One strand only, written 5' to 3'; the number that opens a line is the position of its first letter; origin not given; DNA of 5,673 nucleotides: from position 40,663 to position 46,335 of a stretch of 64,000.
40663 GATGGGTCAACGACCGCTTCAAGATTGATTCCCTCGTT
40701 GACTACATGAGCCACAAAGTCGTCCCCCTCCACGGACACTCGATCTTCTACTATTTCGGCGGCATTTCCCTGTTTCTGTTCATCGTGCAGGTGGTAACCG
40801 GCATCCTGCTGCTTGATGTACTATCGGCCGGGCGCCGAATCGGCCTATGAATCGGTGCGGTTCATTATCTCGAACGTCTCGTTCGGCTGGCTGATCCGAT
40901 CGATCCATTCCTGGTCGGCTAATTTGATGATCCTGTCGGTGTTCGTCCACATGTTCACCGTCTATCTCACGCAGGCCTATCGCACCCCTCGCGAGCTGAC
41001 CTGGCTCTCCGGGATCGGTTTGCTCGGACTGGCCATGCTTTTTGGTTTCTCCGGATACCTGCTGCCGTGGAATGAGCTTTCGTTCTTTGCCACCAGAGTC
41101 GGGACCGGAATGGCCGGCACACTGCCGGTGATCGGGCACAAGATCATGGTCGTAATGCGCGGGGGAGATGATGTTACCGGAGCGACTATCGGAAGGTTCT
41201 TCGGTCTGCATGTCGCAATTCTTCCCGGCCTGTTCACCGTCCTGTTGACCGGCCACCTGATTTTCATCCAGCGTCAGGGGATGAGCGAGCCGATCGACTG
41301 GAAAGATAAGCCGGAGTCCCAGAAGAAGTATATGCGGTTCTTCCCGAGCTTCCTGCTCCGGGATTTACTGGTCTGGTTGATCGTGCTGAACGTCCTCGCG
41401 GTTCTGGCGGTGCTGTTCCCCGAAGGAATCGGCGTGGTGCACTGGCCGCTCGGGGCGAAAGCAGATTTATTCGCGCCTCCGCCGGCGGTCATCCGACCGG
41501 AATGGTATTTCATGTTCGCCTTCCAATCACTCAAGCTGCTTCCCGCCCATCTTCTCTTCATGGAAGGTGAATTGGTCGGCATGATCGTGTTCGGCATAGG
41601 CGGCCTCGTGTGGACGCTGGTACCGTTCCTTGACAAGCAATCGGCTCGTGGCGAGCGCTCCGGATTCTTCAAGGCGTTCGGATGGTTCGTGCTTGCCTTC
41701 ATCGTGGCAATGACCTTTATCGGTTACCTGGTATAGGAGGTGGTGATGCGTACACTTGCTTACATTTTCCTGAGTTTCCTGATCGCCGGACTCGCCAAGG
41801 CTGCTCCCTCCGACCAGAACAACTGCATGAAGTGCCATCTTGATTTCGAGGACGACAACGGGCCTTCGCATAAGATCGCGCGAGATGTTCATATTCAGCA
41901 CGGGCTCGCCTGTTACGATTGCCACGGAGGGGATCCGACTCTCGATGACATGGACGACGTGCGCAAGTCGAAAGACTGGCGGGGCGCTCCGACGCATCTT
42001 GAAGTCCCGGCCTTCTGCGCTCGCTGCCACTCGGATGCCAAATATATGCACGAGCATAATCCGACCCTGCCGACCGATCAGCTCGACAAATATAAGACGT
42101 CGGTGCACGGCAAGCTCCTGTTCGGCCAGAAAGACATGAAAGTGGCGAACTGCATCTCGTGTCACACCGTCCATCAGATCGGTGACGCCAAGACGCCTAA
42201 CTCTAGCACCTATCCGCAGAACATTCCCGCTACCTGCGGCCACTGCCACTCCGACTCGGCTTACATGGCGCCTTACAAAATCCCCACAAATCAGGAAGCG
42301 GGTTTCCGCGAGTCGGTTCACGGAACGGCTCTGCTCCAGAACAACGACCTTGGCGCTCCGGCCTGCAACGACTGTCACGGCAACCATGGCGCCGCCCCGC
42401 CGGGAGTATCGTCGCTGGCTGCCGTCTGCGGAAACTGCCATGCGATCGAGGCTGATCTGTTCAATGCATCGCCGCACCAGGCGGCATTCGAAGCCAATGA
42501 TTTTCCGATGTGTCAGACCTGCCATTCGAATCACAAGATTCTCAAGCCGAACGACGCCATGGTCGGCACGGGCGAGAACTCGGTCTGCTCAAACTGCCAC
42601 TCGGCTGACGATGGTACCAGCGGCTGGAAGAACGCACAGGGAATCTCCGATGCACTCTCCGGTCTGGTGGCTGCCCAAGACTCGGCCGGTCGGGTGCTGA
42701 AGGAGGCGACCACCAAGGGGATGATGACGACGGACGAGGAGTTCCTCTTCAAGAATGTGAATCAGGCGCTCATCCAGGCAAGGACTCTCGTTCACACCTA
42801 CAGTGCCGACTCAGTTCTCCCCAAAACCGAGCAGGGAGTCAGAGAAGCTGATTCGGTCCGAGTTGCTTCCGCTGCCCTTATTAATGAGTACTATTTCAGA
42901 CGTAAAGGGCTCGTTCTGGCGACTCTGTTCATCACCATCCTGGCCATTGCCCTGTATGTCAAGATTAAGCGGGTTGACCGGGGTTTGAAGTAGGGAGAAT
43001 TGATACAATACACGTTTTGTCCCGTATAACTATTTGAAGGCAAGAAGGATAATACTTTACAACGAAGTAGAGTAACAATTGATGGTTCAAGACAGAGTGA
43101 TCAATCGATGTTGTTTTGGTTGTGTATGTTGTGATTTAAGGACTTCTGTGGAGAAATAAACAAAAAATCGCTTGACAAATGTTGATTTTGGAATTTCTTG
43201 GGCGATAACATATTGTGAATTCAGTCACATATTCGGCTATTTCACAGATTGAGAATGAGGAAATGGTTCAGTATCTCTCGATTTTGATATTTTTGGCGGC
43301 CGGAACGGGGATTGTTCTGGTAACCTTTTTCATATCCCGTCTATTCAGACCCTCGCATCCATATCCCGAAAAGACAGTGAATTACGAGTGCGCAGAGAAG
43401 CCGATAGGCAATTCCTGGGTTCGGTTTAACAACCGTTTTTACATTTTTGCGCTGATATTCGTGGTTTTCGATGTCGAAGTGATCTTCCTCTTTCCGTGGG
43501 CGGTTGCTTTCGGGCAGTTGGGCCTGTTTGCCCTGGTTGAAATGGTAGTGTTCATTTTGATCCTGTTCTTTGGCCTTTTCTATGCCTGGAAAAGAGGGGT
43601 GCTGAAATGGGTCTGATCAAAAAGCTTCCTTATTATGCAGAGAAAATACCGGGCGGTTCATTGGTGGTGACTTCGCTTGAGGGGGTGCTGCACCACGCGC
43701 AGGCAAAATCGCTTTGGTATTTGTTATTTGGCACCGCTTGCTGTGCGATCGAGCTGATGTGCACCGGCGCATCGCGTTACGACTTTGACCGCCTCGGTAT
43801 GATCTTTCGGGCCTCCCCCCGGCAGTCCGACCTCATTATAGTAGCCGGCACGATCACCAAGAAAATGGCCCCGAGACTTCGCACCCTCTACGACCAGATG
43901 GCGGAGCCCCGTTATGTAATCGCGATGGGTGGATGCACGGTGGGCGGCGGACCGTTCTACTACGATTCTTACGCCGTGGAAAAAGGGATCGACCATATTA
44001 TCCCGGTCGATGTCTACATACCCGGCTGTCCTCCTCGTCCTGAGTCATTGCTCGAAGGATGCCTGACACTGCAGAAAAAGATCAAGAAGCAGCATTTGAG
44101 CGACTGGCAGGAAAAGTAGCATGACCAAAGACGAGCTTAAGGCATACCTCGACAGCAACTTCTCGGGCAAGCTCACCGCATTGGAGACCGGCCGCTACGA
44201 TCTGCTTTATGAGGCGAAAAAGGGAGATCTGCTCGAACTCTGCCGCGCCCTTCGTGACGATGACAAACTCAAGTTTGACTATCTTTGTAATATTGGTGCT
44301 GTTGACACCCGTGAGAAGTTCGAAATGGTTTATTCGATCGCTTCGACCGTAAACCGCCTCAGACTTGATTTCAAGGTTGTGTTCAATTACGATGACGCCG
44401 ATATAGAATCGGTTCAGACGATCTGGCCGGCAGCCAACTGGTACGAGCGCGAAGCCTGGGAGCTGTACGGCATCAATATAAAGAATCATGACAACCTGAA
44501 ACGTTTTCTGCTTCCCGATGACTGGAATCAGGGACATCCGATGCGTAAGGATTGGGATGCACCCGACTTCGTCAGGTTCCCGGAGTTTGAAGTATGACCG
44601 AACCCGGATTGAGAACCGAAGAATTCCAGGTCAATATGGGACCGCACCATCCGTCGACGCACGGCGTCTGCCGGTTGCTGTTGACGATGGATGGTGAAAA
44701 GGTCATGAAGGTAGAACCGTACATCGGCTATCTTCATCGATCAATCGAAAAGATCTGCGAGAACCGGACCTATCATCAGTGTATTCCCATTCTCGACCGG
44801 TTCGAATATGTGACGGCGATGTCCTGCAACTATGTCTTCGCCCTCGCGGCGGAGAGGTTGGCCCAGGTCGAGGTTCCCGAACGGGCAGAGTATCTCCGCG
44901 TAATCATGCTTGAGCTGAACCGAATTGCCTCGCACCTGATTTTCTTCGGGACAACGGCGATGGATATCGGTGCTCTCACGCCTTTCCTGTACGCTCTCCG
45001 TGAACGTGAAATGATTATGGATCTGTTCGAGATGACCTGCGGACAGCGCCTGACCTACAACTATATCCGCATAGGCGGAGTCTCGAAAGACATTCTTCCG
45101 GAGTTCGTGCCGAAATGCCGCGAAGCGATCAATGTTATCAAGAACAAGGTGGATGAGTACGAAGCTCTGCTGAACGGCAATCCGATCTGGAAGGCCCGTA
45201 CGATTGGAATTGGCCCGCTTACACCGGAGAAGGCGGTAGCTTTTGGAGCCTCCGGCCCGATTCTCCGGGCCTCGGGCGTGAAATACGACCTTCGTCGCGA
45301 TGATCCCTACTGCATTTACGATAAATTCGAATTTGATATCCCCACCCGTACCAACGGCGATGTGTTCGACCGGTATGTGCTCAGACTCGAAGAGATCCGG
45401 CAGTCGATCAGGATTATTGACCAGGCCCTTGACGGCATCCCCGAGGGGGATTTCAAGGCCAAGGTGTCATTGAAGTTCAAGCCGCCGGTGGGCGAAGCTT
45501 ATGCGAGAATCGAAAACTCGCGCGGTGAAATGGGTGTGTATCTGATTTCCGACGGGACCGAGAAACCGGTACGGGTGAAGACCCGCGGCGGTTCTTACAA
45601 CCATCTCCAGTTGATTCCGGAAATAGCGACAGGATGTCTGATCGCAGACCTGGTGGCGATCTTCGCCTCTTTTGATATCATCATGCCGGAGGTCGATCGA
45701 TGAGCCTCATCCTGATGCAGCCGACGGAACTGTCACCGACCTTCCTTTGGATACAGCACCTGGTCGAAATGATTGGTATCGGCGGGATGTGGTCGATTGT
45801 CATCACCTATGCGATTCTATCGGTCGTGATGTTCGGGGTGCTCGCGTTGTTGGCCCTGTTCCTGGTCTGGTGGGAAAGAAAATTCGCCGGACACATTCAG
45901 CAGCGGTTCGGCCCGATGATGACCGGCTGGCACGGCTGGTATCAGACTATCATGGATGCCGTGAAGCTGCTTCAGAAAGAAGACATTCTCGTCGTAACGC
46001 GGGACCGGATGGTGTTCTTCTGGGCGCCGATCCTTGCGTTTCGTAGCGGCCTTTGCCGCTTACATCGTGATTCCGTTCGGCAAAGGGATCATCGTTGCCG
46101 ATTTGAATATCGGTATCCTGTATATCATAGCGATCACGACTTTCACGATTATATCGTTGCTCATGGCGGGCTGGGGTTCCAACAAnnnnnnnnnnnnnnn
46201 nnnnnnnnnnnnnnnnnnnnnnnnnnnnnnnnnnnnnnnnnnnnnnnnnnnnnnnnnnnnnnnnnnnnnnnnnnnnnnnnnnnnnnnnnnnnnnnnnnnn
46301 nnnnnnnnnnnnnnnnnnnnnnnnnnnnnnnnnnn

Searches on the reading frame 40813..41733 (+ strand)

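Call 80: search_protein_families(library=ncbifam, proteins=[window:40813-41733:+], max_evalue=0.00001)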
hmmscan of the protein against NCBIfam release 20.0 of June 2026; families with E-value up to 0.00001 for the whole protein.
window:40813-41733:+ (307 aa): 4 families
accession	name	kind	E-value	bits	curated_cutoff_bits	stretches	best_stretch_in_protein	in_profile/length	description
NF002990.0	PRK03735.1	subfamily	1.2e-53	182.1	325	1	2-161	64-223/223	cytochrome b6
NF040969.1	cytb_ExtP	equivalog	5.3e-53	179.9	290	1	1-159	46-204/205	selenite/tellurite reduction operon b-type cytochrome ExtP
NF050120.1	bc1_QcrB_actin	exception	5e-39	134.5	500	1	10-275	73-339/458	cytochrome bc1 complex cytochrome b subunit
NF041076.1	cyt_b_SoxC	equivalog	6.1e-26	91.4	740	1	1-306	49-361/542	proton pump complex cytochrome B SoxC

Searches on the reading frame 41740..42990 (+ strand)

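Call 80: search_protein_families(library=ncbifam, proteins=[window:41740-42990:+], max_evalue=0.00001)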
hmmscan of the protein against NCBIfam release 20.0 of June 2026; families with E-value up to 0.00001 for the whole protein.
window:41740-42990:+ (417 aa): 1 family
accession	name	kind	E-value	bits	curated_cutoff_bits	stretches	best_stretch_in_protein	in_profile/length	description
TIGR03508.1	decahem_SO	subfamily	7.7e-11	41.9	192.2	1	116-299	15-186/258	DmsE family decaheme c-type cytochrome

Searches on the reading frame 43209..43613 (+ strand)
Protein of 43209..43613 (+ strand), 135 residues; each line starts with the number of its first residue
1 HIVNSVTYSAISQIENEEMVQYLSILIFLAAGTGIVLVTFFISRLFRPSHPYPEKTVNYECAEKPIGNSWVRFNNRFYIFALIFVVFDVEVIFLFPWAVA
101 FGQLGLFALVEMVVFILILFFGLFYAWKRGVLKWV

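Call 60: search_protein_families(library=pfam, proteins=[window:43209-43613:+], max_evalue=0.01)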
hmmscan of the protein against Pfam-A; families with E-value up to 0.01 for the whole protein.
window:43209-43613:+ (135 aa): 1 family
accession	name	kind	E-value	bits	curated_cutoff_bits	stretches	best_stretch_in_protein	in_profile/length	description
PF00507.24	Oxidored_q4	-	2.3e-36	124.4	23.3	1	37-134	2-99/99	NADH-ubiquinone/plastoquinone oxidoreductase, chain 3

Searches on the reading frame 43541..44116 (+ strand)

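Call 60: search_protein_families(library=pfam, proteins=[window:43541-44116:+], max_evalue=0.01)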
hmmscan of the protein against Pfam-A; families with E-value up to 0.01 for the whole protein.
window:43541-44116:+ (192 aa): 1 family
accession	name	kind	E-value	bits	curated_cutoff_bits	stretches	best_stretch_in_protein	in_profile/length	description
PF01058.29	Oxidored_q6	-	7.5e-28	97.3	27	1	67-176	1-127/128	NADH ubiquinone oxidoreductase, 20 Kd subunit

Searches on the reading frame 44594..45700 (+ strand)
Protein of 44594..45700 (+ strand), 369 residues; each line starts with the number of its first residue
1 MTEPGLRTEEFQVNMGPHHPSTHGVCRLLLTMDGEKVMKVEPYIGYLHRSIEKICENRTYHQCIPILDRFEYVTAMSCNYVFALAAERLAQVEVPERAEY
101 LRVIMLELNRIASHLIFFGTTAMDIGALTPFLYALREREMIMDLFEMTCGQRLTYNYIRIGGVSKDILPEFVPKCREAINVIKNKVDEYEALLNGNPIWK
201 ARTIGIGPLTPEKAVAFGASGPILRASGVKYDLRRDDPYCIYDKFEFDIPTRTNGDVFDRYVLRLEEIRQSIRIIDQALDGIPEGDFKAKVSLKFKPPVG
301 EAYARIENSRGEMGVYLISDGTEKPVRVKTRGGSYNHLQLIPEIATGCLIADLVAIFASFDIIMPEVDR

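Call 75: find_homologous_proteins(query=window:44594-45700:+, max_evalue=1e-50)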
Query window:44594-45700:+ (369 aa): 7993 proteins with E <= 1e-50 among 8000 candidates; the best 120 are listed.
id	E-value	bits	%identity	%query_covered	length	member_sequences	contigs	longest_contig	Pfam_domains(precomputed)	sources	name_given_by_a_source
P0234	5.7e-236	801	95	100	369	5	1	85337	PF00346.25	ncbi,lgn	-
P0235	6.6e-217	738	87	99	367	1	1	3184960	PF00346.25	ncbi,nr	ncbi:MAG: NADH-quinone oxidoreductase subunit D [Candidatus Zixiibacteriota bacterium]|nr:MAG: NADH-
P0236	2.1e-212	723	83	99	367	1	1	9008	PF00346.25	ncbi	-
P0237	3.0e-212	723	84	99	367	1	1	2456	PF00346.25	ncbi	-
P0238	4.5e-212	722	84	99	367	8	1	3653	PF00346.25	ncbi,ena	-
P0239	1.9e-211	720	85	99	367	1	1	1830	PF00346.25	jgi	-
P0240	2.3e-211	720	82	99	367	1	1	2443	PF00346.25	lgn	-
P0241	3.1e-211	719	84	99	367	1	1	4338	PF00346.25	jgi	-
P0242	3.3e-211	719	85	99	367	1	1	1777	PF00346.25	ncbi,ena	-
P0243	4.0e-211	719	84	99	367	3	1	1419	PF00346.25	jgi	jgi:NADH-quinone oxidoreductase subunit D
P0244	1.1e-210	717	84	99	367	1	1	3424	PF00346.25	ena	-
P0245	5.7e-209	712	83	99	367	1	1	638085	PF00346.25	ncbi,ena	-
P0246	5.9e-209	712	82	99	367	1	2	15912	PF00346.25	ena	-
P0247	9.5e-209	711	84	99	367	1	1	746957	PF00346.25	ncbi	ncbi:MAG: NADH-quinone oxidoreductase subunit D [Candidatus Zixiibacteriota bacterium]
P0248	1.7e-208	710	83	100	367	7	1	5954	PF00346.25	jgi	jgi:NADH-quinone oxidoreductase subunit D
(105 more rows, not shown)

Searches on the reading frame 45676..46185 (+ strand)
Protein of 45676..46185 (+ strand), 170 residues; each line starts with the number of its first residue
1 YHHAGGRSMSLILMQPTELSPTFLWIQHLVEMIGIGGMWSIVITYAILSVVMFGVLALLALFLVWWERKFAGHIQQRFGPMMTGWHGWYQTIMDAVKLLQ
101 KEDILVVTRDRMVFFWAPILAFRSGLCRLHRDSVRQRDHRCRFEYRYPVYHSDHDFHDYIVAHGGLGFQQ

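Call 60: search_protein_families(library=pfam, proteins=[window:45676-46185:+], max_evalue=0.01)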
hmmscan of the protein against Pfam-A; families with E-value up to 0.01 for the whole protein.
window:45676-46185:+ (170 aa): 1 family
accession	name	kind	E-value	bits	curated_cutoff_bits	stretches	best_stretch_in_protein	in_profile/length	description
PF00146.26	NADHdh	-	1.8e-22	80.5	27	1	50-124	4-78/298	NADH dehydrogenase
